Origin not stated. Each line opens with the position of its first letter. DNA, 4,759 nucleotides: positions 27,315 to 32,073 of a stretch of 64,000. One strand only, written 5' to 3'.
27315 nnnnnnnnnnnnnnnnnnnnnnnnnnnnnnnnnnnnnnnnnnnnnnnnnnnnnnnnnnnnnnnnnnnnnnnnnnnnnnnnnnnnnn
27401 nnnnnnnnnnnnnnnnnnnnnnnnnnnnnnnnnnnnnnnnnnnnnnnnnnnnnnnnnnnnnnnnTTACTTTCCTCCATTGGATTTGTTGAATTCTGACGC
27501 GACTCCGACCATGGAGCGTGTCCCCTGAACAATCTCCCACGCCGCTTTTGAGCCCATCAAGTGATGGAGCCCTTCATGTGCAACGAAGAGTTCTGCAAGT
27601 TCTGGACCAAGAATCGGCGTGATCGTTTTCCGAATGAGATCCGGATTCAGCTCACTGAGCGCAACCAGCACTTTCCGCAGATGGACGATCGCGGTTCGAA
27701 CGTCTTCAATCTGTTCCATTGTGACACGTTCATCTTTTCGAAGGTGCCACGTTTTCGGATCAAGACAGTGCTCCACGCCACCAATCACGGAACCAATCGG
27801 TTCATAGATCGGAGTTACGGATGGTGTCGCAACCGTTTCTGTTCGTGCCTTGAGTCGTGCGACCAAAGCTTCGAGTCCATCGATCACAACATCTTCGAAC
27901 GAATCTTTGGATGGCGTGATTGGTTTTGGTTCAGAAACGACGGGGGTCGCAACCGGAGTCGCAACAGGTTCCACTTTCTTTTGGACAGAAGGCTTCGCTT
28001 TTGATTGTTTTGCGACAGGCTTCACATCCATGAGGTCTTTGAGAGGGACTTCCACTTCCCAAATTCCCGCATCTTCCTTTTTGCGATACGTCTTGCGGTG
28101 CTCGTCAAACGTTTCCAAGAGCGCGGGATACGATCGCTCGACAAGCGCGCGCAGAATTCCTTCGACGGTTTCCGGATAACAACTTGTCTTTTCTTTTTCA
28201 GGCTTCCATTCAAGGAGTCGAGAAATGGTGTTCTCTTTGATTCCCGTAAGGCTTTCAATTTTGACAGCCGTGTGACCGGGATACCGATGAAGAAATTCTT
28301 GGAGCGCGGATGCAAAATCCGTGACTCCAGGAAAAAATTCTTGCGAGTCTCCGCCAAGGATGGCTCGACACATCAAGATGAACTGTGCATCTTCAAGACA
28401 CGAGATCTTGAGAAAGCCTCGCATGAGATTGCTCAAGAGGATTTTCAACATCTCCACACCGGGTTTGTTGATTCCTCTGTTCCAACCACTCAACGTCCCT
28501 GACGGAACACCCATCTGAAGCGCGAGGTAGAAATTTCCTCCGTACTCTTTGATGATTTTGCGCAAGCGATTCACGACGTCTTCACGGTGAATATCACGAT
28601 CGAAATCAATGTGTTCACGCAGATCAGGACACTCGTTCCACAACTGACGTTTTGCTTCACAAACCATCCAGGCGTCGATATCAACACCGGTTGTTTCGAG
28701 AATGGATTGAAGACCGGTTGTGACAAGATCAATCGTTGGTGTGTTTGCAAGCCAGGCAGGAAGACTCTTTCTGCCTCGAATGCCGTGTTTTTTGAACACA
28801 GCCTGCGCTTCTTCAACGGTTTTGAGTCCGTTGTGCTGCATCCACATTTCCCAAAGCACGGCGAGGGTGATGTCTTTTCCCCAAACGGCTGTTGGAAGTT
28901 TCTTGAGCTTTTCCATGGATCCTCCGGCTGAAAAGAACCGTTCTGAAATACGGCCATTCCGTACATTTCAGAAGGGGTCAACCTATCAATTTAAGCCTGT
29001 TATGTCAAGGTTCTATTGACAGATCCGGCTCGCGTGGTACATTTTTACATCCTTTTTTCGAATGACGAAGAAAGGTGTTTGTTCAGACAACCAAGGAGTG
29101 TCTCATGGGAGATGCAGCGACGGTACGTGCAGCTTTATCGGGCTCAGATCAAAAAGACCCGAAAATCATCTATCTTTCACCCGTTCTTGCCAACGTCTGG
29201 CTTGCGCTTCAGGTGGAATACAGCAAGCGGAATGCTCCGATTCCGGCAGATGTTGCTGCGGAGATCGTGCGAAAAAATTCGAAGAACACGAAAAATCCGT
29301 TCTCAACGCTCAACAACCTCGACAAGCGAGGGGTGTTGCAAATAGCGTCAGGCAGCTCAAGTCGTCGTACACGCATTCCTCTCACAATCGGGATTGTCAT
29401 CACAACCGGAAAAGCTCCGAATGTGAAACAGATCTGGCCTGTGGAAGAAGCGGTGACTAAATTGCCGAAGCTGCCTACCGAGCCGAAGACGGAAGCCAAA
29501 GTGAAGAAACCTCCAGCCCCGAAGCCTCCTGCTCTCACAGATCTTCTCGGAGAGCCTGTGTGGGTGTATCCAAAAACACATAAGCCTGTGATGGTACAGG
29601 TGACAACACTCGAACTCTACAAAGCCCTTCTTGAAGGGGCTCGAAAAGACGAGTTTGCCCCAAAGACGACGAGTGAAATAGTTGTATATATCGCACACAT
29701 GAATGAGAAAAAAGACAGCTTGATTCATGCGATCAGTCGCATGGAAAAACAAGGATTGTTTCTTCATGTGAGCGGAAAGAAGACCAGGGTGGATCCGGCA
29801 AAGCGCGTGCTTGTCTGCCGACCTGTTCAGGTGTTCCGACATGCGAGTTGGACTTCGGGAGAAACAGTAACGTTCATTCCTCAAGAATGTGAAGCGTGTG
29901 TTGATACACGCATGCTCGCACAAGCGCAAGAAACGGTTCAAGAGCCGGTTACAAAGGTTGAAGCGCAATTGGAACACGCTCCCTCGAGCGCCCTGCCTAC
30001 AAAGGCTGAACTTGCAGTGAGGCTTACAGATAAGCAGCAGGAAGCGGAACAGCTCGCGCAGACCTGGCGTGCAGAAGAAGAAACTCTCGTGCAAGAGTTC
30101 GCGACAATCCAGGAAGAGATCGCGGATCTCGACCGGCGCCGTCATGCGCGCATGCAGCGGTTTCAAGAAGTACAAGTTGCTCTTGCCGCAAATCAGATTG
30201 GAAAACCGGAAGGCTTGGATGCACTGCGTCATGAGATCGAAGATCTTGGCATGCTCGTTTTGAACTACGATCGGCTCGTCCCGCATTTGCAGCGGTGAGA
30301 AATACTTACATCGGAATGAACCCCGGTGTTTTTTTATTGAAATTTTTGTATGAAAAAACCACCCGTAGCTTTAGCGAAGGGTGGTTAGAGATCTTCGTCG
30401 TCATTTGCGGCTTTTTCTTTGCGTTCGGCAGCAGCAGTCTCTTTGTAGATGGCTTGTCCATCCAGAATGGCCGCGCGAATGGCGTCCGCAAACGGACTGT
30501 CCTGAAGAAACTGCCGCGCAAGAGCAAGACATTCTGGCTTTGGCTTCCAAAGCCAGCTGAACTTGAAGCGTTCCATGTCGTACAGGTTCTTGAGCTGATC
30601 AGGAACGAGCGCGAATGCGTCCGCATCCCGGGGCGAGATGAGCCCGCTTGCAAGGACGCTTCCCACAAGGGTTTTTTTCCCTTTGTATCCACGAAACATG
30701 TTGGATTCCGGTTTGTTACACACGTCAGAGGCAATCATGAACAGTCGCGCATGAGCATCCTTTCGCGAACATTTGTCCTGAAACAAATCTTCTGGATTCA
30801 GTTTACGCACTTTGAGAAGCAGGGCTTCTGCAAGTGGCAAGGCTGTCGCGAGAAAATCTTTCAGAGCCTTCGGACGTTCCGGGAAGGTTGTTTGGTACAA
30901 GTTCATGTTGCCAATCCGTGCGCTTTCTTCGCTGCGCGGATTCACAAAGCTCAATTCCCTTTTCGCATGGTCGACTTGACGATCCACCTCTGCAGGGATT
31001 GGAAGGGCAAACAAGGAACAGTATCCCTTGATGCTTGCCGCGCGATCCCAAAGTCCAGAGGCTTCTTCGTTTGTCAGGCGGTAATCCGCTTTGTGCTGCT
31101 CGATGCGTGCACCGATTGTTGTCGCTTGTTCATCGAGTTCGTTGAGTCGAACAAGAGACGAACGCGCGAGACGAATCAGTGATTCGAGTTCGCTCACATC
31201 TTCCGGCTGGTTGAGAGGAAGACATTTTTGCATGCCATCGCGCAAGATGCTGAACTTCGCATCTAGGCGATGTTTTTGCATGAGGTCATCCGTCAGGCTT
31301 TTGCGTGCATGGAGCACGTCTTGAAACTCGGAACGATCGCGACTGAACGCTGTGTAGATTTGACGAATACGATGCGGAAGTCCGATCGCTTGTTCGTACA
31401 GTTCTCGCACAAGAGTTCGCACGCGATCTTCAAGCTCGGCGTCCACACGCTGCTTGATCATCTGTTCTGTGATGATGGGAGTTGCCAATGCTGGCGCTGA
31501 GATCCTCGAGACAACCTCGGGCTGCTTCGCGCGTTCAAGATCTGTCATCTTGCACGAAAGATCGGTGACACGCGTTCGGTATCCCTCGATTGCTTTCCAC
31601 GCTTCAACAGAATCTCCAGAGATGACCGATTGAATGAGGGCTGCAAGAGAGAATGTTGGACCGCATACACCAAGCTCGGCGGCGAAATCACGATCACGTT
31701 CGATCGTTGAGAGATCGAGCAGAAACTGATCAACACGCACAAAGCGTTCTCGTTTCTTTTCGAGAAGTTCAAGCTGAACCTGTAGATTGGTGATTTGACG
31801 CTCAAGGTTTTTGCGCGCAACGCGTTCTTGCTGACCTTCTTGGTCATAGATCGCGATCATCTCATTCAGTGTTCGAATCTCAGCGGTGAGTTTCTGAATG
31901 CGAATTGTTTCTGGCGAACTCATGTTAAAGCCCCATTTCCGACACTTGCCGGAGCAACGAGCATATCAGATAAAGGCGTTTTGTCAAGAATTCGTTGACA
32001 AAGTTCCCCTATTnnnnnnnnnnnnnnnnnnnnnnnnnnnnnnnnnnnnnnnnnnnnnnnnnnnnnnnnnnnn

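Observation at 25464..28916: Translationally coupled operon: double-HTH protein followed by a GHKL (Bergerat-fold) ATPase with a large unknown C-terminal region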

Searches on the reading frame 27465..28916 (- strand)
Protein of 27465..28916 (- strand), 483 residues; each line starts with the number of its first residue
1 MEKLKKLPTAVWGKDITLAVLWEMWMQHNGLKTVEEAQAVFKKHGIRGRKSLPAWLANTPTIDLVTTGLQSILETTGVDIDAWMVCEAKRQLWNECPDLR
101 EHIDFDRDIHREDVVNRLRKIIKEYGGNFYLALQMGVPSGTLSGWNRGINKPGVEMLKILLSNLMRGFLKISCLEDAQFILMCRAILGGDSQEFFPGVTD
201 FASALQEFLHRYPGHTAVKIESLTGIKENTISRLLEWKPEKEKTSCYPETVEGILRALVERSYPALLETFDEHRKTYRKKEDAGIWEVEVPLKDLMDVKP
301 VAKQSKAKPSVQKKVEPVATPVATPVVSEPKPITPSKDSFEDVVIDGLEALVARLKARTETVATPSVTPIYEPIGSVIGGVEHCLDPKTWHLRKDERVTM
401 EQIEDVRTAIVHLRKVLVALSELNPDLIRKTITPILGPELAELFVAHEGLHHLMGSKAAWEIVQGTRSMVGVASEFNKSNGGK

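Call 7: search_protein_families(library=pfam, proteins=[window:27465-28916:-], max_evalue=1)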
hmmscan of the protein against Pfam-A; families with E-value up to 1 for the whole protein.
window:27465-28916:- (483 aa): 1 family
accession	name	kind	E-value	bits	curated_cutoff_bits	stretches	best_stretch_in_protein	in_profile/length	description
PF01381.28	HTH_3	-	0.057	13.9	23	1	131-162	15-46/55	Helix-turn-helix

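Call 8: search_protein_families(library=padloc, proteins=[window:27465-28916:-], max_evalue=1)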
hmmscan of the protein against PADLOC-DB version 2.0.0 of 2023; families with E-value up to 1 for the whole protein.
window:27465-28916:- (483 aa): 0 families

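Call 9: search_protein_families(library=ncbifam, proteins=[window:27465-28916:-], max_evalue=1)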
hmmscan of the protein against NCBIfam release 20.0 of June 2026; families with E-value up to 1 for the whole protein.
window:27465-28916:- (483 aa): 0 families

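Call 21: find_homologous_proteins(query=window:27468-28916:-)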
Query window:27468-28916:- (483 aa): 5 proteins with E <= 0.001 among 8000 candidates.
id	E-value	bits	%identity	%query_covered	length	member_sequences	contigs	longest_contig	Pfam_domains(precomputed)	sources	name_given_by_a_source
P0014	0.0e+0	1097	100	100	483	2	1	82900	-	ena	-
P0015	6.4e-224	762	70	100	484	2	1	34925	-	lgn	-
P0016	3.4e-213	727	68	100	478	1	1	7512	-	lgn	-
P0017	3.5e-211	720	80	83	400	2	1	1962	-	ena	-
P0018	3.2e-74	269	36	97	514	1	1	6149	-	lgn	-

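Call 28: search_protein_families(library=phrogs, proteins=[window:27468-28916:-], max_evalue=0.1)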
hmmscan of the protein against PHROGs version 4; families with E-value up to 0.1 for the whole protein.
window:27468-28916:- (483 aa): 3 families
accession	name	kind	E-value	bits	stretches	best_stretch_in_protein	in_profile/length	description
phrog_4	-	transcription regulation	0.009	16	1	111-158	134-178/400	transcriptional repressor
phrog_4779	-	transcription regulation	0.022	16.3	0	116-149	5-39/98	transcriptional regulator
phrog_8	-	transcription regulation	0.092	13.2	0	114-158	77-122/346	transcriptional regulator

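Call 55: search_protein_families(library=pfam, alignment_id=A6, max_evalue=0.1)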
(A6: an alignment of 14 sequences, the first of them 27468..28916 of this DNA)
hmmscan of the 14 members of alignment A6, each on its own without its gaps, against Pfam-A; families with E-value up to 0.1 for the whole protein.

A. member 1, window:27468-28916:- (483 aa): 1 family
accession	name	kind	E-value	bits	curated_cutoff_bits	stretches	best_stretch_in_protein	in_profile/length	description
PF01381.28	HTH_3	-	0.057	13.9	23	0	131-162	15-46/55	Helix-turn-helix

B. families by the number of members that match (of 14 scanned): 8 families
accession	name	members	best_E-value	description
PF01381.28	HTH_3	5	0.0096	Helix-turn-helix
PF01527.26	HTH_Tnp_1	1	0.021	Transposase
PF17457.7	DUF5420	1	0.032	Family of unknown function (DUF5420)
PF13384.12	HTH_23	1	0.08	Homeodomain-like domain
PF00356.27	LacI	1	0.083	Bacterial regulatory proteins, lacI family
PF00280.23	potato_inhibit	1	0.088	Potato inhibitor I family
PF13864.11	Enkurin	1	0.093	Calmodulin-binding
PF01117.25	Aerolysin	1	0.1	Aerolysin toxin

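Call 57: search_solved_structures(query=A6, max_evalue=10)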
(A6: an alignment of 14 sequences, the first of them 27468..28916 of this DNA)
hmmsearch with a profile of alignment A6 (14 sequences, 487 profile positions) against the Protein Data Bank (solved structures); distinct sequences matched with E-value up to 10: 9.
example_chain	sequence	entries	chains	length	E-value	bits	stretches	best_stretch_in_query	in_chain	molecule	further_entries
3bs3_A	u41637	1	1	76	0.0012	20.9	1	122-168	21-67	Putative DNA-binding protein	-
5teb_A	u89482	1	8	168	0.092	14.7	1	160-214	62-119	Recognition of Peronospora parasitica 1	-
4yg1_A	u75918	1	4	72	0.2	13.6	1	206-240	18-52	Antitoxin HipB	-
4yg4_A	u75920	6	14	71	0.22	13.5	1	206-240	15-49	Antitoxin HipB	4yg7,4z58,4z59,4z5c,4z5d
5k98_B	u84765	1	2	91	0.3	13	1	206-240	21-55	Antitoxin HipB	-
2wiu_B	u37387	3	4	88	0.3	13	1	206-240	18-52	HTH-TYPE TRANSCRIPTIONAL REGULATOR HIPB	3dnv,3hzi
4yba_A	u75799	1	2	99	0.43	12.5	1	128-168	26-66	Regulatory protein C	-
4z5h_A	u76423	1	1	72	0.5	12.3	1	206-240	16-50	Antitoxin HipB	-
1xne_A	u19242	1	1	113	1.3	11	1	176-218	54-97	hypothetical protein PF0469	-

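Call 67: predict_structure(alignment_id=A7)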
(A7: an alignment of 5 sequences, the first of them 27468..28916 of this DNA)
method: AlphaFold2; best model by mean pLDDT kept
length: 483 residues; sequences in the alignment: 5
mean_pLDDT: 46.6   pTM: 0.36
mean pLDDT of the five models: 46.6, 40.6, 38.9, 38.8, 38.6
residues with pLDDT >= 90: 0; 70-90: 69; 50-70: 72; < 50: 342
segments of 3 or more residues with pLDDT < 50: 47-51, 53-68, 124-130, 132-134, 167-207, 210-213, 217-273, 275-324, 326-329, 331-337, 339-483
pLDDT, mean of each block of 10 residues (from residue 1): 70 72 81 73 55 40 44 69 78 75 80 72 48 50 59 65 53 35 35 39 46 47 40 43 32 40 38 45 35 34 28 30 36 38 39 36 32 32 37 38 40 37 42 40 41 35 35 36 28
secondary structure, 60 per line:
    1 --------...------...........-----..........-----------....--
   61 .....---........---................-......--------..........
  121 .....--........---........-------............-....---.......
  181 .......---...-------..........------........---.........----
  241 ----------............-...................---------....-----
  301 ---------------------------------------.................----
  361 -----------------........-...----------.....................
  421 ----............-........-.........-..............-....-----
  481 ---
elements in order: H18-28 H34-43 H55-58 H61-65 H69-76 H80-95 H97-102 H111-125 H128-135 H139-146 H154-165 H167-170 H174-187 H201-210 H217-224 H228-236 H251-262 H264-282 H292-295 H340-356 H378-385 H400-420 H425-436 H438-445 H447-455 H457-470 H472-475

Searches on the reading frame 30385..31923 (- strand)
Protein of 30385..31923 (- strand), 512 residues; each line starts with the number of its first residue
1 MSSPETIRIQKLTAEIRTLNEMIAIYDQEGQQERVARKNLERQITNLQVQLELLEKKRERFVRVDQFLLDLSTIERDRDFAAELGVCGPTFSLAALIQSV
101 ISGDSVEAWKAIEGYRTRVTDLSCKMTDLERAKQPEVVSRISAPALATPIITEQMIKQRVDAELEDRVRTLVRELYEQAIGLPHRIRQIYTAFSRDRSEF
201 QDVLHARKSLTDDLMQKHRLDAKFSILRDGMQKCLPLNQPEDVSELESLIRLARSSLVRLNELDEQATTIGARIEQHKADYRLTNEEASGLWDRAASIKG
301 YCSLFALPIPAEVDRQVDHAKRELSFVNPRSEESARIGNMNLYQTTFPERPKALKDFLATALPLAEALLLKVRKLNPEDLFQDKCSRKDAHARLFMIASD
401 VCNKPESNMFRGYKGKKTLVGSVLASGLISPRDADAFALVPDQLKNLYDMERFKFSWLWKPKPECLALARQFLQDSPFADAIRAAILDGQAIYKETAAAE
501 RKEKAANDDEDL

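Call 12: search_protein_families(library=pfam, proteins=[window:30385-31923:-], max_evalue=0.001)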
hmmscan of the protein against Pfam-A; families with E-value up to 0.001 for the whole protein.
window:30385-31923:- (512 aa): 0 families

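Call 27: search_protein_families(library=pfam, proteins=[window:30385-31923:-], max_evalue=5)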
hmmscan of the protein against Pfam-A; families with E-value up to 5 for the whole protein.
window:30385-31923:- (512 aa): 5 families
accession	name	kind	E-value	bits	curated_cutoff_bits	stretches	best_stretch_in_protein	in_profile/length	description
PF16516.10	CC2-LZ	-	0.026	15.4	35.3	1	12-60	51-98/100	Leucine zipper of domain CC2 of NEMO, NF-kappa-B essential modulator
PF00585.24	Thr_dehydrat_C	-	0.037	14.3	27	1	335-362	5-32/91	C-terminal regulatory domain of Threonine dehydratase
PF10506.14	USHBP1_PDZ-bd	-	0.069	13.7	24.5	1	8-69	5-62/65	Harmonin-binding protein USHBP1, PDZ-binding domain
PF18219.6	SidC_N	-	0.11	11.9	25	1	37-80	68-111/465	SidC N-terminal domain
PF25000.1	DUF7779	-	0.29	11.8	27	1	8-79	2-72/95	Domain of unknown function (DUF7779)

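Call 28: search_protein_families(library=phrogs, proteins=[window:30385-31923:-], max_evalue=0.1)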
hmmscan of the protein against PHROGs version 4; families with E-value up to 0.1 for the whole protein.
window:30385-31923:- (512 aa): 0 families

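Call 100: search_solved_structures(query=A8, max_evalue=10)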
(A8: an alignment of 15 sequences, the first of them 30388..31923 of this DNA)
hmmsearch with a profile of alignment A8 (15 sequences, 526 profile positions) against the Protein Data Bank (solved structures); distinct sequences matched with E-value up to 10: 16.
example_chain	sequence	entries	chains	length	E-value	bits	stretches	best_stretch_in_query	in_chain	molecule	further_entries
8ubk_O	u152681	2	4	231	0.0052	19.1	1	146-297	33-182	Achaete-scute homolog 1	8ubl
3lnr_A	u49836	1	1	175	0.0059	18.9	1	228-324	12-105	Aerotaxis transducer Aer2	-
5j10_A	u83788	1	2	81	0.015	17.6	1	223-290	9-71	peptide design 2L4HC2_24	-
4i3m_A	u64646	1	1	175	0.017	17.4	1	228-324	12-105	Aerotaxis transducer Aer2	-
5szs_A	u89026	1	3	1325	0.024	16.9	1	223-303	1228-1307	Spike glycoprotein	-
1t3j_A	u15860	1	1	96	0.025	16.9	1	260-323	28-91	mitofusin 1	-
4i44_A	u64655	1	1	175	0.039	16.2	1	228-324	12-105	Aerotaxis transducer Aer2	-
9m06_A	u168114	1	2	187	0.098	14.9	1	194-282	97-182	Outer membrane lipoprotein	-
20yy_D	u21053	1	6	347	0.11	14.7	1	238-314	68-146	Multidrug efflux RND transporter periplasmic adaptor subunit MexJ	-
9m08_A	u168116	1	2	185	0.2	13.9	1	194-281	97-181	Quorum-sensing regulator protein G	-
2lse_A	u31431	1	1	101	0.3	13.3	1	124-203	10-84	Four Helix Bundle Protein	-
3ay5_A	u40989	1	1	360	0.47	12.6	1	261-349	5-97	Cyclin-D1-binding protein 1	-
1m45_A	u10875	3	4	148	0.89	11.7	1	66-149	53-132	Myosin light chain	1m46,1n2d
8szz_0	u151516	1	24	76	1.1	11.4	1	115-163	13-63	O32-ZL4 Component A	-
6b3o_A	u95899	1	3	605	1.5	11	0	255-303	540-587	Spike glycoprotein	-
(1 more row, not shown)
